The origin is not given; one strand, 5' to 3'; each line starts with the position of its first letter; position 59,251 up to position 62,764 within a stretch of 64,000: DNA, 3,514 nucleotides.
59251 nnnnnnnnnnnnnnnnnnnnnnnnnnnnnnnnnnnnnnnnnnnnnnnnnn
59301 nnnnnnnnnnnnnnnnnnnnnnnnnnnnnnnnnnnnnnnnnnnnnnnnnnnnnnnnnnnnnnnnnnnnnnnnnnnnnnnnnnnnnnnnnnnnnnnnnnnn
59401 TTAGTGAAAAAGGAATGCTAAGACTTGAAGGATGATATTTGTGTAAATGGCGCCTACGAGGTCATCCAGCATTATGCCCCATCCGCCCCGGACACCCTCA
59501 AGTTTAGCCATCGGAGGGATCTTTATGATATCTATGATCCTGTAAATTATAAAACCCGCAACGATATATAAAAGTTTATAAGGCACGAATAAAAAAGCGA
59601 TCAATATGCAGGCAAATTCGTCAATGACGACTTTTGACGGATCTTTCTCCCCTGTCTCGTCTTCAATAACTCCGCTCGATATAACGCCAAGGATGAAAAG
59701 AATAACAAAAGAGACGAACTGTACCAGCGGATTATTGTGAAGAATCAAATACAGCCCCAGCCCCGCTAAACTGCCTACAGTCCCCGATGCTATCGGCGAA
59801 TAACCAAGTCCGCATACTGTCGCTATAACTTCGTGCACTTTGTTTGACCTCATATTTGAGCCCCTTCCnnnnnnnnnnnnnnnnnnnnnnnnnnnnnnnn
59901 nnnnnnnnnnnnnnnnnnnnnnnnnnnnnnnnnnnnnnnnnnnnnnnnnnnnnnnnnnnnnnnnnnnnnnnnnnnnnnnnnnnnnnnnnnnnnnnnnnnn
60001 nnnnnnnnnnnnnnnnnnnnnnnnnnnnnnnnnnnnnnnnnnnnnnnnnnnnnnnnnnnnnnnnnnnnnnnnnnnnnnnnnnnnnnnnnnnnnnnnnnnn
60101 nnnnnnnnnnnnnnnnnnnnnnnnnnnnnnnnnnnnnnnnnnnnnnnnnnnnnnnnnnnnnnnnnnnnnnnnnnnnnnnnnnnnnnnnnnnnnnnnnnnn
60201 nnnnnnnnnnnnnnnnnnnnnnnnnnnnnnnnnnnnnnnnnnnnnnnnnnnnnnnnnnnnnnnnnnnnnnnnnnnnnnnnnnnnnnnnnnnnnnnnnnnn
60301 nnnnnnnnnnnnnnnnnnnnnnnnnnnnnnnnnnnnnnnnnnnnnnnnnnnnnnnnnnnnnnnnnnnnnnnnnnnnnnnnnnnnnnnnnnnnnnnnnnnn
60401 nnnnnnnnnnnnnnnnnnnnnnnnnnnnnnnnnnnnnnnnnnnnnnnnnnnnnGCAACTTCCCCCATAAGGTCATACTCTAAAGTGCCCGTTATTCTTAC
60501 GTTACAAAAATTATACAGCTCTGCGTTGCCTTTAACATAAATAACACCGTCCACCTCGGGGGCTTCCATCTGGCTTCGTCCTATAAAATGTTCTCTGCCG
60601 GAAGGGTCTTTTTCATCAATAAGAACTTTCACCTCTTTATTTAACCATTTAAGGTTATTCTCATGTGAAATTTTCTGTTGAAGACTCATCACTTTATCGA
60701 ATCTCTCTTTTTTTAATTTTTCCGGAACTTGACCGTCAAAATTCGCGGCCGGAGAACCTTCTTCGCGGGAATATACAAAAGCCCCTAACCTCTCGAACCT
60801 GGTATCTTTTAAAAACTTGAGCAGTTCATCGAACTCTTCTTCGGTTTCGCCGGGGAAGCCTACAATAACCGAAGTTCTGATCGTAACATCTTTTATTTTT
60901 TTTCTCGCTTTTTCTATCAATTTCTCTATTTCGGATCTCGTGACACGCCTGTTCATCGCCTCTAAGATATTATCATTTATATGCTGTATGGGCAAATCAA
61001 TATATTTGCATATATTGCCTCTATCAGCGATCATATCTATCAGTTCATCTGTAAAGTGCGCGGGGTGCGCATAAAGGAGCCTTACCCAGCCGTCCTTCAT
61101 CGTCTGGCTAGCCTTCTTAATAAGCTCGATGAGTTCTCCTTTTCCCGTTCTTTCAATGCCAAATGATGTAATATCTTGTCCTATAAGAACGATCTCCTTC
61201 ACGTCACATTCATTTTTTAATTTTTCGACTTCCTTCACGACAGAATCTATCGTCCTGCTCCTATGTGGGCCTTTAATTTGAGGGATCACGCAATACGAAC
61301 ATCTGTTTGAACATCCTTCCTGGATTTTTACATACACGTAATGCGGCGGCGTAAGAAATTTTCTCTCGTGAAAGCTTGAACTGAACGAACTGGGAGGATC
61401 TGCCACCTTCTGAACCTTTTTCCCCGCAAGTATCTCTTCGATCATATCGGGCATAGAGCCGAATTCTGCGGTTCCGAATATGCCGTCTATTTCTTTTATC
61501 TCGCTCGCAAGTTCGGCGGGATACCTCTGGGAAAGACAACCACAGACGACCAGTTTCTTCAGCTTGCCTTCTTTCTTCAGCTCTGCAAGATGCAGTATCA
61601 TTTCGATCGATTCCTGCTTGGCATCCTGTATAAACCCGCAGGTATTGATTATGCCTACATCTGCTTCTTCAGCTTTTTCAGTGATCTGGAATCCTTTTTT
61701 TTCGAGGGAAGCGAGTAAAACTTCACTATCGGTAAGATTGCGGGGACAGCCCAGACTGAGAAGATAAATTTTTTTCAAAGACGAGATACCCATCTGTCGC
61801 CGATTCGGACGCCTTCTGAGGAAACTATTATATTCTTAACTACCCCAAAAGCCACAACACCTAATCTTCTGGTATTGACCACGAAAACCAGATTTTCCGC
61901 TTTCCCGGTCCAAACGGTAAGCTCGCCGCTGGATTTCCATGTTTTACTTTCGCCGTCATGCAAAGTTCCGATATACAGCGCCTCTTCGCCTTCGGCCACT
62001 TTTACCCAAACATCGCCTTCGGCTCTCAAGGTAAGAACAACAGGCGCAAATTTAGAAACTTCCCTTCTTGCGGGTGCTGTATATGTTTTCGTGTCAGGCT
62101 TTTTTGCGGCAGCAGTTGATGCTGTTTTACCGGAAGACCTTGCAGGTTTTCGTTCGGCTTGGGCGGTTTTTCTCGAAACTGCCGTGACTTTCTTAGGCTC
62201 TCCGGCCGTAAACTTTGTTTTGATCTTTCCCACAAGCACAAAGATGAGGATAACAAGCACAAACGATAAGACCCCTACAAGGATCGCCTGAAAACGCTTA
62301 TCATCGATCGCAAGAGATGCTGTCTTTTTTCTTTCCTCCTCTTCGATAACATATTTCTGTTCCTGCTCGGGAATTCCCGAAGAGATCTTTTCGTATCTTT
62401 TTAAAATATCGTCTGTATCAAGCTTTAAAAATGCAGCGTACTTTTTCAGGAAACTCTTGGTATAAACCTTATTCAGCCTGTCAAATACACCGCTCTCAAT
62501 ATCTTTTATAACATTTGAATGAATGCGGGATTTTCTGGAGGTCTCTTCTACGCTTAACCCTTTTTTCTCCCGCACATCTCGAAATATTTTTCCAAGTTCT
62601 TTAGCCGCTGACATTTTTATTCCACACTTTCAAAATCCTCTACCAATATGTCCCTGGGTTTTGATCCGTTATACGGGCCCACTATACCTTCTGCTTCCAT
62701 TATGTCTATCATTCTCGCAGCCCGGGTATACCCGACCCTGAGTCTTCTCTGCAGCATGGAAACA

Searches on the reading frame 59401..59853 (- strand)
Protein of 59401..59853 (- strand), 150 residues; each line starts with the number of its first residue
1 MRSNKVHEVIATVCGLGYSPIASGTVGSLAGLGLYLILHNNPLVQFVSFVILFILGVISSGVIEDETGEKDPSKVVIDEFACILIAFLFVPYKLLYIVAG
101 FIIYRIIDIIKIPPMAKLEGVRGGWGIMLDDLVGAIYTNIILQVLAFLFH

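Call 16: find_encoding_contigs(protein=window:59401-59853:-, flank=10000, max_places=10)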
Protein window:59401-59853:- (150 aa): 9 contigs read that carry it; 6 places shown.
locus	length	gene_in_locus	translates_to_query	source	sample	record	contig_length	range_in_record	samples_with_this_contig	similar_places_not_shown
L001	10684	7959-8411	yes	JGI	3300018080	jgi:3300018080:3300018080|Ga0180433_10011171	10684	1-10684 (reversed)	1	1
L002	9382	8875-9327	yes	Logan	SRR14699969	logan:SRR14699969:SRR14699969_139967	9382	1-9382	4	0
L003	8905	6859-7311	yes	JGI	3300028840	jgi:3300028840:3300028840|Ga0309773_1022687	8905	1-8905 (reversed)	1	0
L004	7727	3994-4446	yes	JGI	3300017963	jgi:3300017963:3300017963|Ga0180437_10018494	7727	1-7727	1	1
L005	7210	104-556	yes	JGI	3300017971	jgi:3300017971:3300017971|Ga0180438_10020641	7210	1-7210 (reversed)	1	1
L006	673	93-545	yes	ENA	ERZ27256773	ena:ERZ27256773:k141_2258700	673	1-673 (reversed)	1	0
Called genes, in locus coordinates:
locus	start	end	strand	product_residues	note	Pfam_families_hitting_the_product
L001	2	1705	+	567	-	?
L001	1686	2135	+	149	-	PF00692:dUTPase, PF22769:DCD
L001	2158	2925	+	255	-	PF02673:BacA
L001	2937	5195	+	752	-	PF13491:FtsK_4TM, PF17854:FtsK_alpha, PF01580:FtsK_SpoIIIE, PF09397:FtsK_gamma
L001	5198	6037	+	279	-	PF12844:HTH_19 (weak), PF13413:HTH_25, PF13464:RodZ_C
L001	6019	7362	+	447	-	PF00919:UPF0004, PF04055:Radical_SAM, PF18693:TRAM_2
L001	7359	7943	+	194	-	PF01066:CDP-OH_P_transf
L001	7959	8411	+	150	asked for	PF04608:PgpA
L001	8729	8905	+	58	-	PF12728:HTH_17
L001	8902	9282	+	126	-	PF00072:Response_reg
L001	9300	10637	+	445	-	PF01966:HD, PF13487:HD_5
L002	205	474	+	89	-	PF00312:Ribosomal_S15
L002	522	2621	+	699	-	PF01138:RNase_PH, PF03725:RNase_PH_C, PF03726:PNPase, PF01138:RNase_PH, PF00013:KH_1, PF00575:S1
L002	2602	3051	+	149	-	PF00692:dUTPase, PF22769:DCD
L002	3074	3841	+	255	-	PF02673:BacA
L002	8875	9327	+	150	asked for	PF04608:PgpA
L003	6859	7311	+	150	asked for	PF04608:PgpA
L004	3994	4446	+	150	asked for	PF04608:PgpA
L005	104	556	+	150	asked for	PF04608:PgpA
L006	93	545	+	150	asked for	PF04608:PgpA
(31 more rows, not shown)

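Call 47: find_homologous_proteins(query=window:59404-59853:-, max_evalue=1e-20)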
Query window:59404-59853:- (150 aa): 174 proteins with E <= 1e-20 among 266 candidates; the best 120 are listed.
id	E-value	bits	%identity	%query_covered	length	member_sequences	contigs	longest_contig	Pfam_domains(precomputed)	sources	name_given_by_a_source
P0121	3.5e-85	302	99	97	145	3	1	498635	PF04608.19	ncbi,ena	-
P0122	4.2e-56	207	67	94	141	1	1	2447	PF04608.19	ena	-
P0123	4.8e-52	194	64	95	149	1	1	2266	PF04608.19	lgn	-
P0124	6.1e-52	194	61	98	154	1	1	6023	PF04608.19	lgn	-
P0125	5.0e-51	191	61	98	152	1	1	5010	PF04608.19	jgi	jgi:phosphatidylglycerophosphatase A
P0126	7.4e-51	190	66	97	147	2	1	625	PF04608.19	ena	-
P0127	2.7e-50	188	62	96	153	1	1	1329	PF04608.19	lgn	-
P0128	8.8e-50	187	62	95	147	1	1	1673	PF04608.19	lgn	-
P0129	2.3e-49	185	63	95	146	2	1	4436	PF04608.19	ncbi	-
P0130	4.9e-49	184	63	98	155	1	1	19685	PF04608.19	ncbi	ncbi:MAG: phosphatidylglycerophosphatase A [Candidatus Omnitrophota bacterium]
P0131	8.3e-49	184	60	95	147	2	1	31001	PF04608.19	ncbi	-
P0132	8.7e-49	184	61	97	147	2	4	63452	PF04608.19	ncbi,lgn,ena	ncbi:MAG: phosphatidylglycerophosphatase A [Candidatus Omnitrophota bacterium]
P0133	2.0e-48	182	61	99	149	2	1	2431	PF04608.19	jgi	jgi:phosphatidylglycerophosphatase A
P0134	3.2e-48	182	60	98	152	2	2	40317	PF04608.19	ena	-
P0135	3.8e-48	181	61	97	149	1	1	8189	PF04608.19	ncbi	-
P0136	7.1e-48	181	58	99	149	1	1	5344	PF04608.19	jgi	jgi:phosphatidylglycerophosphatase A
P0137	1.1e-47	180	65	95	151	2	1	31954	PF04608.19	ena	-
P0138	1.4e-47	180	61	96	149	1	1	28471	PF04608.19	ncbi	ncbi:MAG: phosphatidylglycerophosphatase A [Candidatus Omnitrophota bacterium]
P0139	2.1e-47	179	59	96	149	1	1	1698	PF04608.19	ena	-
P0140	3.2e-47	178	58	98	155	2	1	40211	PF04608.19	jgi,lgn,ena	-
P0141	5.4e-47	178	56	96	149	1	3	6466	PF04608.19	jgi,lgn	-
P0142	5.9e-47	178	60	96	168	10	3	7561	PF04608.19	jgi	-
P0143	7.8e-47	177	60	95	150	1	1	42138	PF04608.19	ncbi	ncbi:MAG: phosphatidylglycerophosphatase A [Candidatus Omnitrophota bacterium]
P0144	8.9e-47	177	58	97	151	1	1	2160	PF04608.19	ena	-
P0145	9.9e-47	177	58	96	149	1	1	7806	PF04608.19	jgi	jgi:phosphatidylglycerophosphatase A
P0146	1.3e-46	176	57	99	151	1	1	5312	PF04608.19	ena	-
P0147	3.7e-46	175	58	99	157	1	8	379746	PF04608.19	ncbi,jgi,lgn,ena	-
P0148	4.7e-46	175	59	97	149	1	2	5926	PF04608.19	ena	-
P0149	5.8e-46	174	57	97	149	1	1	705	PF04608.19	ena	-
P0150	6.3e-46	174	60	97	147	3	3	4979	PF04608.19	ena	-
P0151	6.4e-46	174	56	95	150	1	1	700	PF04608.19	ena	-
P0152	6.5e-46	174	57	97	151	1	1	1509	PF04608.19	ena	-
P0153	6.9e-46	174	58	97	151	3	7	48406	PF04608.19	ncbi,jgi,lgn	jgi:phosphatidylglycerophosphatase A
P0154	7.7e-46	174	59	91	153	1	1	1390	PF04608.19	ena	-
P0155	3.2e-45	172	59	97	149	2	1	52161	PF04608.19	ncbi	ncbi:MAG: phosphatidylglycerophosphatase A [Candidatus Omnitrophota bacterium]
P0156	4.2e-45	172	56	98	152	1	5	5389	PF04608.19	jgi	-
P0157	8.1e-45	171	53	98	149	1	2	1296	PF04608.19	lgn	-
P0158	1.2e-44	170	58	96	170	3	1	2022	PF04608.19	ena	-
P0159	4.8e-44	168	52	97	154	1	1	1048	PF04608.19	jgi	jgi:phosphatidylglycerophosphatase A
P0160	9.9e-44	167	53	98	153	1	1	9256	PF04608.19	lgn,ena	-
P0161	1.2e-43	167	53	95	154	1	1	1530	PF04608.19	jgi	jgi:phosphatidylglycerophosphatase A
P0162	1.8e-43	166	54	99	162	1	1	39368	PF04608.19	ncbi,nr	ncbi:MAG: phosphatidylglycerophosphatase A [Candidatus Omnitrophica bacterium]|nr:phosphatidylglycer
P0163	2.6e-43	166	57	95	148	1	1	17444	PF04608.19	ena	-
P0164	8.4e-43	164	52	97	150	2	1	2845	PF04608.19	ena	-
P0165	9.0e-43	164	54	96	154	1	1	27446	PF04608.19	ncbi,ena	-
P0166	5.6e-42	161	53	96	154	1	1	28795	PF04608.19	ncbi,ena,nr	ncbi:MAG: phosphatidylglycerophosphatase A [Candidatus Tantalella remota]|nr:phosphatidylglycerophos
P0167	1.6e-40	157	55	97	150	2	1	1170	PF04608.19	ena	-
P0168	5.6e-40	155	52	99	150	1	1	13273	PF04608.19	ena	-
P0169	9.4e-40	154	52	97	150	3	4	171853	PF04608.19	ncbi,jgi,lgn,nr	ncbi:MAG: phosphatidylglycerophosphatase A [Candidatus Omnitrophica bacterium]|nr:phosphatidylglycer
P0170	7.2e-39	151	49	99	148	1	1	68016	PF04608.19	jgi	-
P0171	1.6e-38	150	53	87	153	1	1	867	PF04608.19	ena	-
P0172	2.5e-38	150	54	92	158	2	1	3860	PF04608.19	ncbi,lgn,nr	ncbi:MAG: phosphatidylglycerophosphatase A [Candidatus Omnitrophica bacterium]|nr:phosphatidylglycer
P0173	2.8e-38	149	51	91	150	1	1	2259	PF04608.19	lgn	-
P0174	3.2e-38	149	49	95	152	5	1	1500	PF04608.19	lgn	-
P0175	7.4e-38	148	51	94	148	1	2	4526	PF04608.19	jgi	-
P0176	4.0e-37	146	44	98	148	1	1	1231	PF04608.19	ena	-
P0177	4.1e-37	146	49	96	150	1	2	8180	PF04608.19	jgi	-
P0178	4.5e-37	145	54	94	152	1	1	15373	PF04608.19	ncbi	-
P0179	3.0e-36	143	60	80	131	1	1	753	PF04608.19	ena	-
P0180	3.1e-36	143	47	97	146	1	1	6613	PF04608.19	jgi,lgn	-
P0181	3.6e-36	143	49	98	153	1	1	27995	PF04608.19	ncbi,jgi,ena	ncbi:MAG: phosphatidylglycerophosphatase A [Candidatus Omnitrophota bacterium]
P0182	6.0e-36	142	49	95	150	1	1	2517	PF04608.19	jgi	-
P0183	2.5e-35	140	48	97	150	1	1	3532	PF04608.19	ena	-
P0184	6.4e-35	139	46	98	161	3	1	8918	PF04608.19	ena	-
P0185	3.0e-34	136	52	95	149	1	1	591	PF04608.19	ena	-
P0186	3.6e-34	136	44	96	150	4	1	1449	PF04608.19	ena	-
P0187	3.8e-34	136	45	96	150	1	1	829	PF04608.19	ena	-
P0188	1.4e-33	134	46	96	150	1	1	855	PF04608.19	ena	-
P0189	1.5e-33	134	43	97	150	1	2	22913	PF04608.19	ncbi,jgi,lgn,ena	-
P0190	2.0e-33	134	50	94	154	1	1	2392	PF04608.19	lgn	-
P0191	2.6e-33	133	42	97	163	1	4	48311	PF04608.19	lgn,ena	-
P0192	3.8e-33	133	49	97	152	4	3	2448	PF04608.19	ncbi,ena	-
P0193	4.3e-33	133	46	97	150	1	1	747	PF04608.19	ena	-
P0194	4.5e-33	133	46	97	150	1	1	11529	PF04608.19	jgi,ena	-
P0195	5.1e-33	132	46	97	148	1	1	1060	PF04608.19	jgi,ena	-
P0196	6.7e-33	132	46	96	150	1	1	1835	PF04608.19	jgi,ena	-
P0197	6.7e-33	132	43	97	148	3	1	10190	PF04608.19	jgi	-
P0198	8.1e-33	132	45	96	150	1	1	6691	PF04608.19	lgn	-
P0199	9.7e-33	131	47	96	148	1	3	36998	PF04608.19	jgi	jgi:phosphatidylglycerophosphatase A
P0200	2.4e-32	130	44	96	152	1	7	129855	PF04608.19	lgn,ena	-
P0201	4.0e-32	129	46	98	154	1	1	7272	PF04608.19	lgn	-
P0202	4.7e-32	129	44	96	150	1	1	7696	PF04608.19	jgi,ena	-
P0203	1.0e-31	128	45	97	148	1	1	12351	PF04608.19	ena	-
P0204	1.2e-31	128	48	97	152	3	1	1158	PF04608.19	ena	-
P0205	2.1e-31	127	43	96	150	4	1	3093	PF04608.19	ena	-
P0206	3.0e-31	127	47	99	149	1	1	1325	PF04608.19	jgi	jgi:phosphatidylglycerophosphatase A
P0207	5.4e-31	126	50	96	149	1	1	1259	PF04608.19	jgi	jgi:phosphatidylglycerophosphatase A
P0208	6.7e-31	125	48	97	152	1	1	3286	PF04608.19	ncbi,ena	-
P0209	7.1e-31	125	45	97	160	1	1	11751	PF04608.19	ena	-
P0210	7.8e-31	125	48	87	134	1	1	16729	PF04608.19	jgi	jgi:phosphatidylglycerophosphatase A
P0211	8.5e-31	125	46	95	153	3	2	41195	PF04608.19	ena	-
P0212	9.4e-31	125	43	96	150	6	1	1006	PF04608.19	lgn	-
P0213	1.3e-30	125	43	97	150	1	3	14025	PF04608.19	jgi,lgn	-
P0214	2.3e-30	124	44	97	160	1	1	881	PF04608.19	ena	-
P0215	2.6e-30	124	51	96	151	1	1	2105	PF04608.19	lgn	-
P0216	2.9e-30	123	47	88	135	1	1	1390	PF04608.19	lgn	-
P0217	3.7e-30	123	43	97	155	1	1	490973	PF04608.19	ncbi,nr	ncbi:MAG: phosphatidylglycerophosphatase A [Candidatus Omnitrophica bacterium]|nr:phosphatidylglycer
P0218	5.5e-30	123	48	97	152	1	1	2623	PF04608.19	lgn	-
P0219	5.7e-30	122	47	97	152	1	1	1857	PF04608.19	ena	-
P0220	5.9e-30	122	45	94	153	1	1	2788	PF04608.19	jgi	jgi:phosphatidylglycerophosphatase A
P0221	9.9e-30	122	46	95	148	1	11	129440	PF04608.19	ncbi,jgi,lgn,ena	-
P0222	9.9e-30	122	46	95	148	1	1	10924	PF04608.19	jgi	jgi:phosphatidylglycerophosphatase A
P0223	1.3e-29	121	45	95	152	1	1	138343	PF04608.19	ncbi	ncbi:MAG: phosphatidylglycerophosphatase A [Candidatus Omnitrophota bacterium]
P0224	1.4e-29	121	46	87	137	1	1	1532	PF04608.19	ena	-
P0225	1.5e-29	121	55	75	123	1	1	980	PF04608.19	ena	-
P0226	1.6e-29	121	47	96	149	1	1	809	PF04608.19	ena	-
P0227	2.1e-29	121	46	97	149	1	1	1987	PF04608.19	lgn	-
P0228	3.3e-29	120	47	96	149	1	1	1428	PF04608.19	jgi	jgi:phosphatidylglycerophosphatase A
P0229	3.7e-29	120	47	96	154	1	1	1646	PF04608.19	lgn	-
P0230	3.7e-29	120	47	96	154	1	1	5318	PF04608.19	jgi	jgi:phosphatidylglycerophosphatase A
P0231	4.6e-29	120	47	96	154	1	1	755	PF04608.19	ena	-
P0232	6.7e-29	119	44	95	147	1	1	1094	PF04608.19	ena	-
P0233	8.9e-29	119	46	97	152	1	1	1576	PF04608.19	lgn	-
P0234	1.1e-28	118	46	97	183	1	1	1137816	PF04608.19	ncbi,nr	ncbi:MAG: phosphatidylglycerophosphatase A [Candidatus Omnitrophota bacterium]|nr:MAG: phosphatidylg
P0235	2.0e-28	117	40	97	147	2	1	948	PF04608.19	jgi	-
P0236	2.5e-28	117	41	97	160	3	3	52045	PF04608.19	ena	-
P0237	2.9e-28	117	48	95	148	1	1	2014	PF04608.19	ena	-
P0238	8.2e-28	115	44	99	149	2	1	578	PF04608.19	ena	-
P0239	1.0e-27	115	45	97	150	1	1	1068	PF04608.19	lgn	-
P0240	1.4e-27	115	44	95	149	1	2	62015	PF04608.19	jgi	-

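Call 49: find_encoding_contigs(protein=P0122, flank=4000, max_places=2)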
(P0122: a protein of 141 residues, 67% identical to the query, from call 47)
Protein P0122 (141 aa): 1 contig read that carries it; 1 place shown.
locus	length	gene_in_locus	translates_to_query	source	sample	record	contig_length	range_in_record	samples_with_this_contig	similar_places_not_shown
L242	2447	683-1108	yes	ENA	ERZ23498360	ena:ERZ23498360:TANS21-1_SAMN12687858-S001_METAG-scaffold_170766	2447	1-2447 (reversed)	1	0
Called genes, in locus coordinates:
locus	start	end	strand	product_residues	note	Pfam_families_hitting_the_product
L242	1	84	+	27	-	?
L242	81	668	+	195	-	PF01066:CDP-OH_P_transf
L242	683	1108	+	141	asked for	PF04608:PgpA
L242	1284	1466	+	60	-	PF12728:HTH_17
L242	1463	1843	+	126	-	PF00072:Response_reg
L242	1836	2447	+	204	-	?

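Call 50: find_encoding_contigs(protein=P0137, flank=5000, max_places=2)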
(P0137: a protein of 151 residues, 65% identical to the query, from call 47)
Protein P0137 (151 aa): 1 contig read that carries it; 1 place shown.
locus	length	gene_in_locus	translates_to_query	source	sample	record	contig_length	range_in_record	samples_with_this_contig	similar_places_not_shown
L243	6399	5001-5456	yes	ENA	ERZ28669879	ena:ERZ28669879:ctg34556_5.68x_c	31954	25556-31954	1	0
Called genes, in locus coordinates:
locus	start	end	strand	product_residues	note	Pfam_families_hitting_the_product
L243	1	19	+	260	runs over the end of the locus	PF02673:BacA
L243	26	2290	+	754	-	PF13491:FtsK_4TM, PF01935:DUF87 (faint), PF17854:FtsK_alpha, PF01580:FtsK_SpoIIIE, PF09397:FtsK_gamma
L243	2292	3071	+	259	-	PF13413:HTH_25, PF13464:RodZ_C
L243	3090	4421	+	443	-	PF00919:UPF0004, PF04055:Radical_SAM, PF01938:TRAM (weak), PF18693:TRAM_2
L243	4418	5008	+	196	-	PF01066:CDP-OH_P_transf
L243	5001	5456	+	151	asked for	PF04608:PgpA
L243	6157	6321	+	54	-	PF12728:HTH_17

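Call 51: find_encoding_contigs(protein=P0147, flank=5000, max_places=2)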
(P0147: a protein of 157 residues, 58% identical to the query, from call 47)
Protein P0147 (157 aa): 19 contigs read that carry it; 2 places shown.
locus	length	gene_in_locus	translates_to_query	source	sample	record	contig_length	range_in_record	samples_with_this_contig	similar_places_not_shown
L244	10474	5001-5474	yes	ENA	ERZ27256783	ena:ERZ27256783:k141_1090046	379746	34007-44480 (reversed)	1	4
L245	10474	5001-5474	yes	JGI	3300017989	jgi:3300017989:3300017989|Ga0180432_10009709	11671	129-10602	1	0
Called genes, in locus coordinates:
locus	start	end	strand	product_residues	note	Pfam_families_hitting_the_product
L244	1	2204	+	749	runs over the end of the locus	PF13491:FtsK_4TM, PF17854:FtsK_alpha, PF01580:FtsK_SpoIIIE, PF09397:FtsK_gamma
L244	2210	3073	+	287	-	PF13413:HTH_25, PF13464:RodZ_C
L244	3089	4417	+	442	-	PF00919:UPF0004, PF04055:Radical_SAM, PF18693:TRAM_2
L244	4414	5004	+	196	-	PF01066:CDP-OH_P_transf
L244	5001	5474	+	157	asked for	PF04608:PgpA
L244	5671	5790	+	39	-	-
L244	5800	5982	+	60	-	PF12728:HTH_17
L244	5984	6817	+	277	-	PF12147:Methyltransf_20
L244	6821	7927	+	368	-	PF00478:IMPDH (faint), PF03060:NMO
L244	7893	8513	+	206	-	PF00657:Lipase_GDSL, PF13472:Lipase_GDSL_2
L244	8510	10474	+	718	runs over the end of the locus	PF16927:HisKA_7TM, PF13185:GAF_2, PF01590:GAF (faint), PF13492:GAF_3, PF02518:HATPase_c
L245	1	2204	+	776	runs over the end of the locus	?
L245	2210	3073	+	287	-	PF13413:HTH_25, PF13464:RodZ_C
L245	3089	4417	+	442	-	PF00919:UPF0004, PF04055:Radical_SAM, PF18693:TRAM_2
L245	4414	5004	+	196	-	PF01066:CDP-OH_P_transf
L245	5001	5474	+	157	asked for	PF04608:PgpA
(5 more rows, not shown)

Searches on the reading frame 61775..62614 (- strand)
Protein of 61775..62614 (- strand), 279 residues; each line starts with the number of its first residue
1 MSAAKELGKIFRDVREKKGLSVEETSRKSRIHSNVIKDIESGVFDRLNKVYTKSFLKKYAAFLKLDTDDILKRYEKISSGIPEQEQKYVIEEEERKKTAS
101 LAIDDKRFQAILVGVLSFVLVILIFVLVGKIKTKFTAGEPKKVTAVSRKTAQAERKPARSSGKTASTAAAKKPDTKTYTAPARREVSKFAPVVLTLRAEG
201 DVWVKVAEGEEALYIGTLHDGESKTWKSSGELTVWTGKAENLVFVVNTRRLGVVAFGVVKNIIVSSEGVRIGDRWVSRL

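Call 78: find_encoding_contigs(protein=window:61775-62614:-, flank=10000, max_places=3)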
Protein window:61775-62614:- (279 aa): 19 contigs read that carry it; 3 places shown.
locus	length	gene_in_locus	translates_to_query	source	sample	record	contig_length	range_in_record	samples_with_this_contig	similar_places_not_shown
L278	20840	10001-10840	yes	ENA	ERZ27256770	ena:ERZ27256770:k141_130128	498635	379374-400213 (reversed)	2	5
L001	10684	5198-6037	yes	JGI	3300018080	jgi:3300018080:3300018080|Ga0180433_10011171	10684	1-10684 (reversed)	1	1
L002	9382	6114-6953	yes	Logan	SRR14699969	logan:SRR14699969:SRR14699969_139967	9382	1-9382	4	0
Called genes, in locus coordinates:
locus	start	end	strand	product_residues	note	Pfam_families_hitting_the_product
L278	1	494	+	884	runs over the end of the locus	PF01368:DHH, PF02272:DHHA1 (weak), PF00571:CBS, PF01743:PolyA_pol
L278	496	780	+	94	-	PF04456:DUF503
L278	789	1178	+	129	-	PF02033:RBFA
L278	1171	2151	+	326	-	PF01368:DHH, PF02272:DHHA1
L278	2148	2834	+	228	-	PF01509:TruB_N, PF16198:TruB_C_2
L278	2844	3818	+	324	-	PF06574:FAD_syn, PF01687:Flavokinase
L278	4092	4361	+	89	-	PF00312:Ribosomal_S15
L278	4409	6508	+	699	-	PF01138:RNase_PH, PF03725:RNase_PH_C, PF03726:PNPase, PF01138:RNase_PH, PF00013:KH_1, PF00575:S1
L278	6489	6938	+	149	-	PF00692:dUTPase, PF22769:DCD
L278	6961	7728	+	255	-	PF02673:BacA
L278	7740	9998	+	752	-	PF13491:FtsK_4TM, PF17854:FtsK_alpha, PF01580:FtsK_SpoIIIE, PF09397:FtsK_gamma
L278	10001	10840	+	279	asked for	PF12844:HTH_19 (weak), PF13413:HTH_25, PF13464:RodZ_C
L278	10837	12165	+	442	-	PF00919:UPF0004, PF04055:Radical_SAM, PF18693:TRAM_2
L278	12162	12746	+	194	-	PF01066:CDP-OH_P_transf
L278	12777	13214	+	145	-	PF04608:PgpA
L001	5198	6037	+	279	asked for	PF12844:HTH_19 (weak), PF13413:HTH_25, PF13464:RodZ_C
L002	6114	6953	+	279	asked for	PF12844:HTH_19 (weak), PF13413:HTH_25, PF13464:RodZ_C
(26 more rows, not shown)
